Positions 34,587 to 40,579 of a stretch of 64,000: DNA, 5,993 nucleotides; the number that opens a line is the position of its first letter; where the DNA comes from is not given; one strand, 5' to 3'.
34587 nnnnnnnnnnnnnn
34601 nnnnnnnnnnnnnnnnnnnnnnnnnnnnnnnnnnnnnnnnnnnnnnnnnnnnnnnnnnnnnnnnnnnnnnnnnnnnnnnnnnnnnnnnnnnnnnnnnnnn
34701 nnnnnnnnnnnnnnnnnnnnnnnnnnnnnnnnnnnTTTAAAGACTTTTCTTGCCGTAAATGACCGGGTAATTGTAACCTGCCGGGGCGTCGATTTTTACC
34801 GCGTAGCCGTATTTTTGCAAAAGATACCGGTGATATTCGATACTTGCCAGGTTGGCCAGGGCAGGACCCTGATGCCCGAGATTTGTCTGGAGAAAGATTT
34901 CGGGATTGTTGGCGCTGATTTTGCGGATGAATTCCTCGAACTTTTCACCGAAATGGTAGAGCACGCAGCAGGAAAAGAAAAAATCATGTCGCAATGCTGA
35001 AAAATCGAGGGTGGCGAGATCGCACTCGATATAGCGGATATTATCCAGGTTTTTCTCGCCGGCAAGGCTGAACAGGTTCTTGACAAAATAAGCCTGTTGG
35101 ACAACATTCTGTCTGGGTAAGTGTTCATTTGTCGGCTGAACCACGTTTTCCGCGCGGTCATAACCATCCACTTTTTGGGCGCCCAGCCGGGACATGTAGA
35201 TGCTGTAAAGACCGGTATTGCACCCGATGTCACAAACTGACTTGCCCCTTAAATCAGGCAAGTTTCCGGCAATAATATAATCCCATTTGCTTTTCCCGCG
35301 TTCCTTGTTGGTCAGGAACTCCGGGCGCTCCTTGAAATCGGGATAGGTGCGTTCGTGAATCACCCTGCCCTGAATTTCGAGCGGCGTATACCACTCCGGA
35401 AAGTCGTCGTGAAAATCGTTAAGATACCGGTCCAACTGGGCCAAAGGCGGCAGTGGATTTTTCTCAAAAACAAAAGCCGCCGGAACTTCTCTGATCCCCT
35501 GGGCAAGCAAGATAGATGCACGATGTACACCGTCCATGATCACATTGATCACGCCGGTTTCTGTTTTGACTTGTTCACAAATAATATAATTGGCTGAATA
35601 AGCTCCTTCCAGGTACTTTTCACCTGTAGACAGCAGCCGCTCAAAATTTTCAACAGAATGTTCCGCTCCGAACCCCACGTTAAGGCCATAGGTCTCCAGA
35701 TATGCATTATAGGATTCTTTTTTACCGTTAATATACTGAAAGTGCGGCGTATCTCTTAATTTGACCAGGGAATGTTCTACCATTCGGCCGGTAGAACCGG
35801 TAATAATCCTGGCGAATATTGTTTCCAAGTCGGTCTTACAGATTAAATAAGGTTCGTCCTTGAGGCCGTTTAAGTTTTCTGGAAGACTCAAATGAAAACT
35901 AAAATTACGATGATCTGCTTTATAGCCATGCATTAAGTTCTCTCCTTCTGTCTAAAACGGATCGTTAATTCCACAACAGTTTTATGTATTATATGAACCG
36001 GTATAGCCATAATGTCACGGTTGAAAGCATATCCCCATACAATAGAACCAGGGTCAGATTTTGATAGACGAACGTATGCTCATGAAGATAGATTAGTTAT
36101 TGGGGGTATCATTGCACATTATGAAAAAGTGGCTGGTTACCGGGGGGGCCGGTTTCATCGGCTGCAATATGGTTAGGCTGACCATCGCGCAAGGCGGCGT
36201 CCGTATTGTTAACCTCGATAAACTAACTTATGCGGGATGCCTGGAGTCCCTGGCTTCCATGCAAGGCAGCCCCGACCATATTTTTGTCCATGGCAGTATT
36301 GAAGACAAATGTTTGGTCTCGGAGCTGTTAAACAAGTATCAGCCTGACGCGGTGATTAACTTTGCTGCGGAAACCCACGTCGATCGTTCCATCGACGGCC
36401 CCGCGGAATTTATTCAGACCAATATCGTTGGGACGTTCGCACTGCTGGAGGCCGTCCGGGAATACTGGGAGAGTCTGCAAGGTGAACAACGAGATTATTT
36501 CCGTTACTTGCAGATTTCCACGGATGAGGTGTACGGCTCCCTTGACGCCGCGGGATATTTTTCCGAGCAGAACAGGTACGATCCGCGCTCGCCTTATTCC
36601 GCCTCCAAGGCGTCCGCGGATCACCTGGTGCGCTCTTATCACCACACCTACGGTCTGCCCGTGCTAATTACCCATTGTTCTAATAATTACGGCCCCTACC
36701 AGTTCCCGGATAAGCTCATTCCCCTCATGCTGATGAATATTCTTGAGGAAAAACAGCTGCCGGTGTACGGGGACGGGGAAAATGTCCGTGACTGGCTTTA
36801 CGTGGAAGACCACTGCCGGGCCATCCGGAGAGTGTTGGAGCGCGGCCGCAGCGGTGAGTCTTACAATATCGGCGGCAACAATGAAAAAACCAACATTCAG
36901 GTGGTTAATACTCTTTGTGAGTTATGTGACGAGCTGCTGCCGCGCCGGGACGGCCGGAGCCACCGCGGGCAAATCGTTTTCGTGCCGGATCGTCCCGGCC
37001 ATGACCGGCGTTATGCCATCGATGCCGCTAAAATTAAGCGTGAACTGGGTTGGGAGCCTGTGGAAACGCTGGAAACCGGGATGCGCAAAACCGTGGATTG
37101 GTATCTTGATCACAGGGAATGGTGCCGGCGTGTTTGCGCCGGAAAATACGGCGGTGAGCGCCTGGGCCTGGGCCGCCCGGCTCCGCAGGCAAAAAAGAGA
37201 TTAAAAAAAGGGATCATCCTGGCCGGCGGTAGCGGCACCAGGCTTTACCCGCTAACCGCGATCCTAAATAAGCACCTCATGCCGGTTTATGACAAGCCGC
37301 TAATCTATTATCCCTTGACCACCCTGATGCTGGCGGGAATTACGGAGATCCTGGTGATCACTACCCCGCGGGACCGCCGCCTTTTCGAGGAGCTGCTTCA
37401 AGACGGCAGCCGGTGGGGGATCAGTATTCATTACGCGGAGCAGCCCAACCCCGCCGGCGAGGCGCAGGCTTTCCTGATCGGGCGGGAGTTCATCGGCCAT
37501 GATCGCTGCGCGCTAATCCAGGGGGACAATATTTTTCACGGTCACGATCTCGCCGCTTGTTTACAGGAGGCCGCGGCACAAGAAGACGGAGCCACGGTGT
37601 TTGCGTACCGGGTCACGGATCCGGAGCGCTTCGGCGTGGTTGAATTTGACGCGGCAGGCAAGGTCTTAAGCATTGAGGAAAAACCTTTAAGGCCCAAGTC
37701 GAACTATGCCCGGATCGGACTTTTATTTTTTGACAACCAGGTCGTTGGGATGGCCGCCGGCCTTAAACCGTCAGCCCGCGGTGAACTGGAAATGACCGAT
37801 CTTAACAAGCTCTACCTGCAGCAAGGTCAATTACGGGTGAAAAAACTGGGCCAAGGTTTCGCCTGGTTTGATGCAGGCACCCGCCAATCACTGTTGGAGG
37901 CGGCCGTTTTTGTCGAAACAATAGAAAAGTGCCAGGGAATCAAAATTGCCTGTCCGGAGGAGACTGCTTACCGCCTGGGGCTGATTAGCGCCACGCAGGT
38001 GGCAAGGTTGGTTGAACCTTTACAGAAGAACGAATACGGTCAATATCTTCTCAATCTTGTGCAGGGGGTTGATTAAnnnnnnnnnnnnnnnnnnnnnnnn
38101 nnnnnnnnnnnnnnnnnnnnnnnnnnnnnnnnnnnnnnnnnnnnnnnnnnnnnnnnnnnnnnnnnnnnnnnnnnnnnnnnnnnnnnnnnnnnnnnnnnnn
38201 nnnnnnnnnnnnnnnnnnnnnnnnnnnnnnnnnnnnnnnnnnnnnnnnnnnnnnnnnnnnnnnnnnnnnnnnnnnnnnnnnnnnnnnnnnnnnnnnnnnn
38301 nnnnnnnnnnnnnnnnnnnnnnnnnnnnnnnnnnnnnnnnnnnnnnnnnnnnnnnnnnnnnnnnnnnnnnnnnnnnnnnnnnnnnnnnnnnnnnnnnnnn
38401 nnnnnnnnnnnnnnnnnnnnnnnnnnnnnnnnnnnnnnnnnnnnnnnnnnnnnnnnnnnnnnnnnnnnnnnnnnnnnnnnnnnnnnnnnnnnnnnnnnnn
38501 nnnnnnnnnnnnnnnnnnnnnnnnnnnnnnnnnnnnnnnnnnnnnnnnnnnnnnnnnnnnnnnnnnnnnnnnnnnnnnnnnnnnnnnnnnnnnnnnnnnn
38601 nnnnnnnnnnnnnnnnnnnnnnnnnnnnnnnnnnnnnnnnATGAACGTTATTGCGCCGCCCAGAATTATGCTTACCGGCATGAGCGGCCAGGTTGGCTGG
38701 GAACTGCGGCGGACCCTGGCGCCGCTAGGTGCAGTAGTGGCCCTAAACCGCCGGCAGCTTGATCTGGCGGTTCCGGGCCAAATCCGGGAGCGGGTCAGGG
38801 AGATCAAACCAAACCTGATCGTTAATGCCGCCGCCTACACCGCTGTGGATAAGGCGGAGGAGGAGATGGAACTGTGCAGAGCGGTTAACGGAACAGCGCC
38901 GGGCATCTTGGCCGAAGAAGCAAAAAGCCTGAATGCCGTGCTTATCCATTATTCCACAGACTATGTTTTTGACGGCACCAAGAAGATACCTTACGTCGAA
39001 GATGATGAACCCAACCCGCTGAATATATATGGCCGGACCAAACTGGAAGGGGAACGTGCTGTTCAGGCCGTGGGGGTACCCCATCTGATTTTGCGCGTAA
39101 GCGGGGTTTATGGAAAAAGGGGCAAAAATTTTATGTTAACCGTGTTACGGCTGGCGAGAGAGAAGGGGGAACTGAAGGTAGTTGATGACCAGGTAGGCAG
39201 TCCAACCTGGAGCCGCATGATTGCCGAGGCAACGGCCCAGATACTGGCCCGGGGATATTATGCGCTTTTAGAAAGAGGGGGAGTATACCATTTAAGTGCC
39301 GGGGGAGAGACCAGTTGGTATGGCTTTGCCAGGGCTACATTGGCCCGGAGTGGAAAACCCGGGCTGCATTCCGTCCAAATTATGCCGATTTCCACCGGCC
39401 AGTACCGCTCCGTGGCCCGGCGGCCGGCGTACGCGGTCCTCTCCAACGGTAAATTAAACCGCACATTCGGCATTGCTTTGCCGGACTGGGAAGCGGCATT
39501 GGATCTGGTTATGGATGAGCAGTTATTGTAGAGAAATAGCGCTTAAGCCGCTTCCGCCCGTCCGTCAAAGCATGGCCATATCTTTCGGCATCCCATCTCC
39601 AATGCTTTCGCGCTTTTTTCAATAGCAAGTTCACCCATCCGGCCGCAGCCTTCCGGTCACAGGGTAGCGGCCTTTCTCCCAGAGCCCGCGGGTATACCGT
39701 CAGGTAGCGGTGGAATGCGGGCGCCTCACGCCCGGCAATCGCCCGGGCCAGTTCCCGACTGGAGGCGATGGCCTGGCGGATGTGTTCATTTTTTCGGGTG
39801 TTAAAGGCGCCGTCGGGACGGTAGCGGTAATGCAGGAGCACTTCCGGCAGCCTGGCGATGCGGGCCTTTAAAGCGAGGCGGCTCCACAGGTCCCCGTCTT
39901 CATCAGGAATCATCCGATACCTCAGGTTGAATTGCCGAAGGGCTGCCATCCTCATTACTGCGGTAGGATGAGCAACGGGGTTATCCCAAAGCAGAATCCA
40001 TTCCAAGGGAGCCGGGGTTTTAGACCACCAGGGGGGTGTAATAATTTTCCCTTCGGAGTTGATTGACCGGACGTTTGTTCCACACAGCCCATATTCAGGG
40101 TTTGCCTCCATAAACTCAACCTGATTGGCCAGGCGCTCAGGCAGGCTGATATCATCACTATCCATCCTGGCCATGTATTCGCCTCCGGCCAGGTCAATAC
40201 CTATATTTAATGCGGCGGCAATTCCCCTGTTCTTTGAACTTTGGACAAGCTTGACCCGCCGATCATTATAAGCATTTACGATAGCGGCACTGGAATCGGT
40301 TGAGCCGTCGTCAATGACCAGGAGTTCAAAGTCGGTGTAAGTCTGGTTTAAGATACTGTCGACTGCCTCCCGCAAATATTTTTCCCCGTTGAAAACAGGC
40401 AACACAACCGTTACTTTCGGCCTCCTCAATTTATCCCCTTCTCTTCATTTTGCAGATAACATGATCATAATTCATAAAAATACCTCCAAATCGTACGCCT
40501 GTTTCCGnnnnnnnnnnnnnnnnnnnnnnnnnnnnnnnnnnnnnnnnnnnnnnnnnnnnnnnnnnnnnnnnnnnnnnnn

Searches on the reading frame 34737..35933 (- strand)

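Call 8: search_protein_families(library=pfam, proteins=[window:34737-35933:-], max_evalue=0.00001)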
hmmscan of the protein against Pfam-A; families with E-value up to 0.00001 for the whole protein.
window:34737-35933:- (398 aa): 3 families
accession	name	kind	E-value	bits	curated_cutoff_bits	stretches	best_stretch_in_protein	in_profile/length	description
PF13649.12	Methyltransf_25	-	9.2e-08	33.1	27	0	233-285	1-53/97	Methyltransferase domain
PF08241.18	Methyltransf_11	-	5.7e-07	30.5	21.2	1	235-339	2-83/95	Methyltransferase domain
PF13489.12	Methyltransf_23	-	7.3e-06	26.2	27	0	223-339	15-104/164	Methyltransferase domain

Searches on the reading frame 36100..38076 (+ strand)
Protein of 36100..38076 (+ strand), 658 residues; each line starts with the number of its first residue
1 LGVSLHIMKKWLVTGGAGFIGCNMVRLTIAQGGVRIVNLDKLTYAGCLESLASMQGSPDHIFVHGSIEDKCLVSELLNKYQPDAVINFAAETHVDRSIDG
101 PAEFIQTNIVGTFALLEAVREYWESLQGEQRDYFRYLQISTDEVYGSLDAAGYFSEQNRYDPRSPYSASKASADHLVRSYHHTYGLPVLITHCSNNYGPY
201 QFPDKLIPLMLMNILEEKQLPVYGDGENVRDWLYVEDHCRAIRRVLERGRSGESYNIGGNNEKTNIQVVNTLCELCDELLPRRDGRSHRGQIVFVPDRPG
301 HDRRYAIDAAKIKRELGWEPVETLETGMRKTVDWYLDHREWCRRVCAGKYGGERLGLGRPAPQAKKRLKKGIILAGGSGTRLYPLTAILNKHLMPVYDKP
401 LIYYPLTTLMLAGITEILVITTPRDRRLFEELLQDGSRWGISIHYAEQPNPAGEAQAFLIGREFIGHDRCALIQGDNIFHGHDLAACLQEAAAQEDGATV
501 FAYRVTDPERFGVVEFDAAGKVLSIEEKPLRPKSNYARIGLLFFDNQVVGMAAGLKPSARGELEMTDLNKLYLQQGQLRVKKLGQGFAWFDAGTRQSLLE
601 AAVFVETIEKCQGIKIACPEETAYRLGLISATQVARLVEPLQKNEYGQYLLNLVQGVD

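Call 8: search_protein_families(library=pfam, proteins=[window:36100-38076:+], max_evalue=0.00001)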
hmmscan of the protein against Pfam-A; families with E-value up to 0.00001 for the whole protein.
window:36100-38076:+ (658 aa): 7 families
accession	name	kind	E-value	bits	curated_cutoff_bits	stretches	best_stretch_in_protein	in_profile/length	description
PF16363.11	GDP_Man_Dehyd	-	1.1e-90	304.9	27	1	12-331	1-332/332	GDP-mannose 4,6 dehydratase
PF00483.29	NTP_transferase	-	3.7e-68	230.2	21.2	1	370-606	1-243/245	Nucleotidyl transferase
PF01370.27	Epimerase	-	9.1e-65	218.9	20.9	1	11-258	1-240/240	NAD dependent epimerase/dehydratase family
PF12804.13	NTP_transf_3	-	3.7e-10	40.7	27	1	371-502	1-121/160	MobA-like NTP transferase domain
PF04321.23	RmlD_sub_bind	-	4.2e-10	39.6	27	1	11-184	3-143/287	RmlD substrate binding domain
PF02719.21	Polysacc_synt_2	-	1.1e-09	38.3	20.2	1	12-121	2-117/293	Polysaccharide biosynthesis protein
PF01073.25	3Beta_HSD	-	8e-08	32.1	22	1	12-237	1-220/280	3-beta hydroxysteroid dehydrogenase/isomerase family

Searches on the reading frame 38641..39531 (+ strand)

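Call 48: search_protein_families(library=pfam, proteins=[window:38641-39531:+], max_evalue=0.00001)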
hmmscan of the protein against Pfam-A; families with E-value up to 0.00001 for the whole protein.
window:38641-39531:+ (296 aa): 3 families
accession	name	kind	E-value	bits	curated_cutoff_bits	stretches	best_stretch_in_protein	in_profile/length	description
PF04321.23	RmlD_sub_bind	-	4e-100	335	27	1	8-293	2-284/287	RmlD substrate binding domain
PF01370.27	Epimerase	-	1.9e-18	67.2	20.9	1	9-181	1-202/240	NAD dependent epimerase/dehydratase family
PF16363.11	GDP_Man_Dehyd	-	2e-08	34.5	27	1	39-152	58-179/332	GDP-mannose 4,6 dehydratase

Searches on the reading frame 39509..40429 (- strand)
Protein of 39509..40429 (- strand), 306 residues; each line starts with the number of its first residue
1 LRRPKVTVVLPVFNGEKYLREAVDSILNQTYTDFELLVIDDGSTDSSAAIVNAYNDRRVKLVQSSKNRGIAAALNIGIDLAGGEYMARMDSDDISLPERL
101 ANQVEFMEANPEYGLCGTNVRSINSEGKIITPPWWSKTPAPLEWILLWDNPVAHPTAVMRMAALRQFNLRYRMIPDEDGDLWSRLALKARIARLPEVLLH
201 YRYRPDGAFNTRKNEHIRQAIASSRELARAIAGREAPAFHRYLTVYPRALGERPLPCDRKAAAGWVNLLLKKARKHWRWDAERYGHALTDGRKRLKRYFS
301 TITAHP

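Call 48: search_protein_families(library=pfam, proteins=[window:39509-40429:-], max_evalue=0.00001)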
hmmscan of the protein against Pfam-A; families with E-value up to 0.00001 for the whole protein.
window:39509-40429:- (306 aa): 3 families
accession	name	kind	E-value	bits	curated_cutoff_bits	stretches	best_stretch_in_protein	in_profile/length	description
PF00535.33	Glycos_transf_2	-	3.6e-37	128.3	23.3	1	7-144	1-142/168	Glycosyl transferase family 2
PF13641.12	Glyco_tranf_2_3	-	8.2e-12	46.1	27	1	4-128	1-130/230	Glycosyltransferase like family 2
PF10111.15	Glyco_tranf_2_2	-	8.2e-10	39.1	27.3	1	7-106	1-105/276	Glycosyltransferase like family 2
